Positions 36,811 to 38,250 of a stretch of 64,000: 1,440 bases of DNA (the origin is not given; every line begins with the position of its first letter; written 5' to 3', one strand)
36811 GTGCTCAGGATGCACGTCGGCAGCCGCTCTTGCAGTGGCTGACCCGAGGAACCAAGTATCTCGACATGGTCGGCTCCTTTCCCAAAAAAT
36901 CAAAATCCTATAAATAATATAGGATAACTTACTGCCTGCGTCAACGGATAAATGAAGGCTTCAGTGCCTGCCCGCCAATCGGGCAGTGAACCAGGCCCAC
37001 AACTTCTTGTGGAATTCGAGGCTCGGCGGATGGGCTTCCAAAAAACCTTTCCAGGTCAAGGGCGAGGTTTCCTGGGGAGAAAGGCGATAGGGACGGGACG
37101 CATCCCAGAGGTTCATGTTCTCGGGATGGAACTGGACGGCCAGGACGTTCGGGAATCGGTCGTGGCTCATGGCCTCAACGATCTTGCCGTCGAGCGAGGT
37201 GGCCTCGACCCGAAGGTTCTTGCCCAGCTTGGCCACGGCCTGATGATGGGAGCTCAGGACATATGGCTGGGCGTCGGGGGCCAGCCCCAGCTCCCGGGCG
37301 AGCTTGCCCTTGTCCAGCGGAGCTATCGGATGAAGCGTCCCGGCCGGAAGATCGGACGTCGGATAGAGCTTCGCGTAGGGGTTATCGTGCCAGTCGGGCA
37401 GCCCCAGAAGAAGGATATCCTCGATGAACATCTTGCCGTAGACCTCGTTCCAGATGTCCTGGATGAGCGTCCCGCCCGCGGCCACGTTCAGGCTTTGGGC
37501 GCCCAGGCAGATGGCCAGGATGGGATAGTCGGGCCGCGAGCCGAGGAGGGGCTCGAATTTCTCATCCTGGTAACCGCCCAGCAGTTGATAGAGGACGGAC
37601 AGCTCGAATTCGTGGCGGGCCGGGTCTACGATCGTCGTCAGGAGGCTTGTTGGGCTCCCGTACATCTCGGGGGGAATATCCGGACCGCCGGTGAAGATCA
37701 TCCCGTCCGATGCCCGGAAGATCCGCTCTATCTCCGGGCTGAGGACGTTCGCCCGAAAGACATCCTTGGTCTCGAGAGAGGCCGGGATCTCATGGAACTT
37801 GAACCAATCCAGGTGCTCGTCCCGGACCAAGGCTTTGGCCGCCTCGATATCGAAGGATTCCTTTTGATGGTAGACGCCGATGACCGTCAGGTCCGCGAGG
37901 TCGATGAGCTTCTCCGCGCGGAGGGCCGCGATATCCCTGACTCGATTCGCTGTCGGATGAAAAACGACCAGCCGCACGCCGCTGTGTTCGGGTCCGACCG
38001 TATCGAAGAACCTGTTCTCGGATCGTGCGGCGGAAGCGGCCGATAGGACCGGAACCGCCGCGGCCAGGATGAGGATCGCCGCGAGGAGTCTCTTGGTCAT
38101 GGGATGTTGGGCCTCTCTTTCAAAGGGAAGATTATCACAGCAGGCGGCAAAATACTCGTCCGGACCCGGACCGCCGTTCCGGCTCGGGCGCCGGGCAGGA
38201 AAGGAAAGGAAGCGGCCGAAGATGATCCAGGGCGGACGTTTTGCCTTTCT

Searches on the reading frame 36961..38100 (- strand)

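Call 57: search_protein_families(library=pfam, proteins=[window:36961-38100:-], max_evalue=0.00001)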
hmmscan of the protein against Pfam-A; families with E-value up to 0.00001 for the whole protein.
window:36961-38100:- (379 aa): 2 families
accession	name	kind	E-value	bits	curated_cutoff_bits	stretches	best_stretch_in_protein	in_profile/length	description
PF07722.19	Peptidase_C26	-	2.1e-30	106.6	20.5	1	123-327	51-219/219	Peptidase C26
PF00117.34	GATase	-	3.6e-13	50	22.8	1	191-328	72-173/190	Glutamine amidotransferase class-I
